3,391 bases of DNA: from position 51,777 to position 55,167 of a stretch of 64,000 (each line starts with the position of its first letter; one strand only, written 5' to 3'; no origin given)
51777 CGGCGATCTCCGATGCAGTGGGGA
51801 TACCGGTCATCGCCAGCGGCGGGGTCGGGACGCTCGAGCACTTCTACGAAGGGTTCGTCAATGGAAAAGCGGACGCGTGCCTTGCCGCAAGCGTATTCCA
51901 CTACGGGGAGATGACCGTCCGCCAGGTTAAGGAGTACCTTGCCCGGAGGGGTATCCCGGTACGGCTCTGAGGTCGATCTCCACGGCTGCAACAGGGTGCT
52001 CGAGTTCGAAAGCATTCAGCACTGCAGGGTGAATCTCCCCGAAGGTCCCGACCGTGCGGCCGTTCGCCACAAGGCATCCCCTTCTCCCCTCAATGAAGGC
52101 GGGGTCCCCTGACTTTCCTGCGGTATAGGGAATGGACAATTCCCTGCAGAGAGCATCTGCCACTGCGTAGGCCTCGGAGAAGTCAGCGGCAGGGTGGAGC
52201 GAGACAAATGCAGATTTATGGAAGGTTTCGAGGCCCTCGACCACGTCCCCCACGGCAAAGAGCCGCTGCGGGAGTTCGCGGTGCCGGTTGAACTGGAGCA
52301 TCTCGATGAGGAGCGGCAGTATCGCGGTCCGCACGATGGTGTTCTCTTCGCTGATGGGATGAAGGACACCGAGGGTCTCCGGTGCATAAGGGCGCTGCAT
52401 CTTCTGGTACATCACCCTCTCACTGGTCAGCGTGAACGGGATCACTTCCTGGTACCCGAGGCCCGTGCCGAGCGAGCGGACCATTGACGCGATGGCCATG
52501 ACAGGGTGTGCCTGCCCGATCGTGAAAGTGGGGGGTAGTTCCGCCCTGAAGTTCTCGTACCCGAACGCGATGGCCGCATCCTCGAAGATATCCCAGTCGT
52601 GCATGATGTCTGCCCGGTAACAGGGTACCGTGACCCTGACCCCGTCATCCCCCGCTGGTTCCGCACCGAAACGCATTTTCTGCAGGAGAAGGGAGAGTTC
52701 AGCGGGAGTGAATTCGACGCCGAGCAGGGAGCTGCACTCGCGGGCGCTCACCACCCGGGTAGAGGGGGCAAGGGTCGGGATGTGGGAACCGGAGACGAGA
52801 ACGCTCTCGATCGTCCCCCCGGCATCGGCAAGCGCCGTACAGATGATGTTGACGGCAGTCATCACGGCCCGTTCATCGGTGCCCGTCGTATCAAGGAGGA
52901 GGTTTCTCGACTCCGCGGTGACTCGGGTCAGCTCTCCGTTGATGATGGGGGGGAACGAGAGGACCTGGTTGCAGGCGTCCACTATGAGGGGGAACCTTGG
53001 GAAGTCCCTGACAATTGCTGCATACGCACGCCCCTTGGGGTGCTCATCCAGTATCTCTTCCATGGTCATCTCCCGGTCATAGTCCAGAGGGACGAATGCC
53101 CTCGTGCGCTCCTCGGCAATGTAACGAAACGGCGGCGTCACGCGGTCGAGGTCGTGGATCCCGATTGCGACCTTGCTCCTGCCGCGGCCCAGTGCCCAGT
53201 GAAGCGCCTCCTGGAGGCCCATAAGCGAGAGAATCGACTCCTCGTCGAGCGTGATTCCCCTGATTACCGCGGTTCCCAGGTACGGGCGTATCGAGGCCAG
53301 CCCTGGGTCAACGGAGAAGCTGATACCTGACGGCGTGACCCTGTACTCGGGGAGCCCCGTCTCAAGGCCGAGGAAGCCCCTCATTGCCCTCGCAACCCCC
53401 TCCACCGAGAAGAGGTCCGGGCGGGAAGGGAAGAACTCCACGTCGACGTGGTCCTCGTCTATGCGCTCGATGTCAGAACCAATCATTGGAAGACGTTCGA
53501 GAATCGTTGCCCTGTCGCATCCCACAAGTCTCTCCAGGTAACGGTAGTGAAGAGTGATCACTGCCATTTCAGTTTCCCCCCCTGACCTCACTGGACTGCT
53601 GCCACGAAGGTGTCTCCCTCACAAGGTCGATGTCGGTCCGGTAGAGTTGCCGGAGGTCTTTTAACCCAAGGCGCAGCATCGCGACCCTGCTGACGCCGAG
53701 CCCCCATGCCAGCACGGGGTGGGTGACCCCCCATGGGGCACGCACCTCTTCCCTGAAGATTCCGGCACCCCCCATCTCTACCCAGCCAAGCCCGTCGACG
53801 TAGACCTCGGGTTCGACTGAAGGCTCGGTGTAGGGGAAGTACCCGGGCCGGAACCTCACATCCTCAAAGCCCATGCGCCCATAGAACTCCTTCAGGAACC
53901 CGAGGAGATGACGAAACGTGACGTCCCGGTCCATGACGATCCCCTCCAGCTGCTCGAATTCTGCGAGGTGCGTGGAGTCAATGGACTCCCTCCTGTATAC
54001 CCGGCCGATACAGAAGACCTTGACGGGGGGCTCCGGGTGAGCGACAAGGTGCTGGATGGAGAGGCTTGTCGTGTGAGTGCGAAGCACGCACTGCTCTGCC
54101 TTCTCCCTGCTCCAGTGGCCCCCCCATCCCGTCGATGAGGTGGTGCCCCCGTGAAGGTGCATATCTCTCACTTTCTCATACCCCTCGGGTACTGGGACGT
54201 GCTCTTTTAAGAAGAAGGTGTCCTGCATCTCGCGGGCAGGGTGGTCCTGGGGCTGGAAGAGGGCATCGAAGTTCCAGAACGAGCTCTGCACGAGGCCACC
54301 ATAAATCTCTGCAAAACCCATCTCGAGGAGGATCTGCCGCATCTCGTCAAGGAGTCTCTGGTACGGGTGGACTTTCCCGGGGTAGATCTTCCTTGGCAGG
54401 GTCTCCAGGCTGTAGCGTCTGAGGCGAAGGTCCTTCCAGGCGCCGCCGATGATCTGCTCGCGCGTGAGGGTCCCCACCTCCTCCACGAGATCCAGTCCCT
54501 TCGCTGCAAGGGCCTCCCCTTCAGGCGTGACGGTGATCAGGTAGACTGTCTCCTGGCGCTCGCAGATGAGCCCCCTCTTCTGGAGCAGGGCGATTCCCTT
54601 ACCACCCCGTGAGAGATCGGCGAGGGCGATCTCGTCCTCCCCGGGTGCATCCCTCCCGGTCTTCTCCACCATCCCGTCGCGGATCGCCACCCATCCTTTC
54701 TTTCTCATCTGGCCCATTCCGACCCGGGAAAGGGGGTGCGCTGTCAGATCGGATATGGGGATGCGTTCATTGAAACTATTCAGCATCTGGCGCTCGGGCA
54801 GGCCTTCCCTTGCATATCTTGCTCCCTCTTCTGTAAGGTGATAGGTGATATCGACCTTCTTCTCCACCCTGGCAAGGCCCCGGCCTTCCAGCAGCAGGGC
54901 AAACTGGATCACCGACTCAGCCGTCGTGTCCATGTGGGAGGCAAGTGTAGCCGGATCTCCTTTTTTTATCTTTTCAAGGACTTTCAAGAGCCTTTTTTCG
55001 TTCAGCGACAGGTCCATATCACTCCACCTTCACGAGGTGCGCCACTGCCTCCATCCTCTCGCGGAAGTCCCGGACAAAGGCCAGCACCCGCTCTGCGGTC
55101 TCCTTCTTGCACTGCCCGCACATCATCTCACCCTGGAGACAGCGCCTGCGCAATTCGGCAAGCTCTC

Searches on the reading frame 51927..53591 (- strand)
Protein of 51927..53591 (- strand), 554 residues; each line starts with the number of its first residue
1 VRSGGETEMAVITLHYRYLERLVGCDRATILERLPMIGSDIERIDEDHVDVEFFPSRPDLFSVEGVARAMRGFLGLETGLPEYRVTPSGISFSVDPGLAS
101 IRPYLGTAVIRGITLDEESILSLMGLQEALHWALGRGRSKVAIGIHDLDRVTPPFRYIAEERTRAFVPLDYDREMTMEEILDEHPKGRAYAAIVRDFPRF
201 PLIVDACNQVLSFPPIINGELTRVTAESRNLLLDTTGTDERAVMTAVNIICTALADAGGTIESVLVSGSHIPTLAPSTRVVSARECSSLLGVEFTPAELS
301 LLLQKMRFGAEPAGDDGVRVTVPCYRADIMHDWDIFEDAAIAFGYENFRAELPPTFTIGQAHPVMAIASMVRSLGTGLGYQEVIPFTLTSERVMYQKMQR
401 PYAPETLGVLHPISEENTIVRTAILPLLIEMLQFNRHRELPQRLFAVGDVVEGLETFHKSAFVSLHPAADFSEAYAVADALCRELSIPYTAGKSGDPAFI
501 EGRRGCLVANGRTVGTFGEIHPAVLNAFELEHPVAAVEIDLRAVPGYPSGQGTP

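Call 69: search_protein_families(library=pfam, proteins=[window:51927-53591:-], max_evalue=0.00001)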
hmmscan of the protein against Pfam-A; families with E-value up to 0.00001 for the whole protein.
window:51927-53591:- (554 aa): 3 families
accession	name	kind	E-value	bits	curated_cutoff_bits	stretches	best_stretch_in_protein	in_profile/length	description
PF17759.6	tRNA_synthFbeta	-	2.6e-31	109.2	22.4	1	357-541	11-214/214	Phenylalanyl tRNA synthetase beta chain CLM domain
PF03484.21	B5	-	1.2e-19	70.7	28.6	1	281-345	3-67/67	tRNA synthetase B5 domain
PF03483.22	B3_4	-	2.9e-06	27.4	29.3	1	136-244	51-133/174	B3/4 domain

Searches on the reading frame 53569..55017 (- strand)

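Call 69: search_protein_families(library=pfam, proteins=[window:53569-55017:-], max_evalue=0.00001)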
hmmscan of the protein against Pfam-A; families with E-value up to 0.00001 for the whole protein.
window:53569-55017:- (482 aa): 2 families
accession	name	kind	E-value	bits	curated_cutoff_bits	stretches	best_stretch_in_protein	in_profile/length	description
PF01409.25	tRNA-synt_2d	-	2.8e-88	296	19.8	1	206-468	6-245/246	tRNA synthetases class II core domain (F)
PF17759.6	tRNA_synthFbeta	-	3.1e-07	30.5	22.4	0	321-437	86-209/214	Phenylalanyl tRNA synthetase beta chain CLM domain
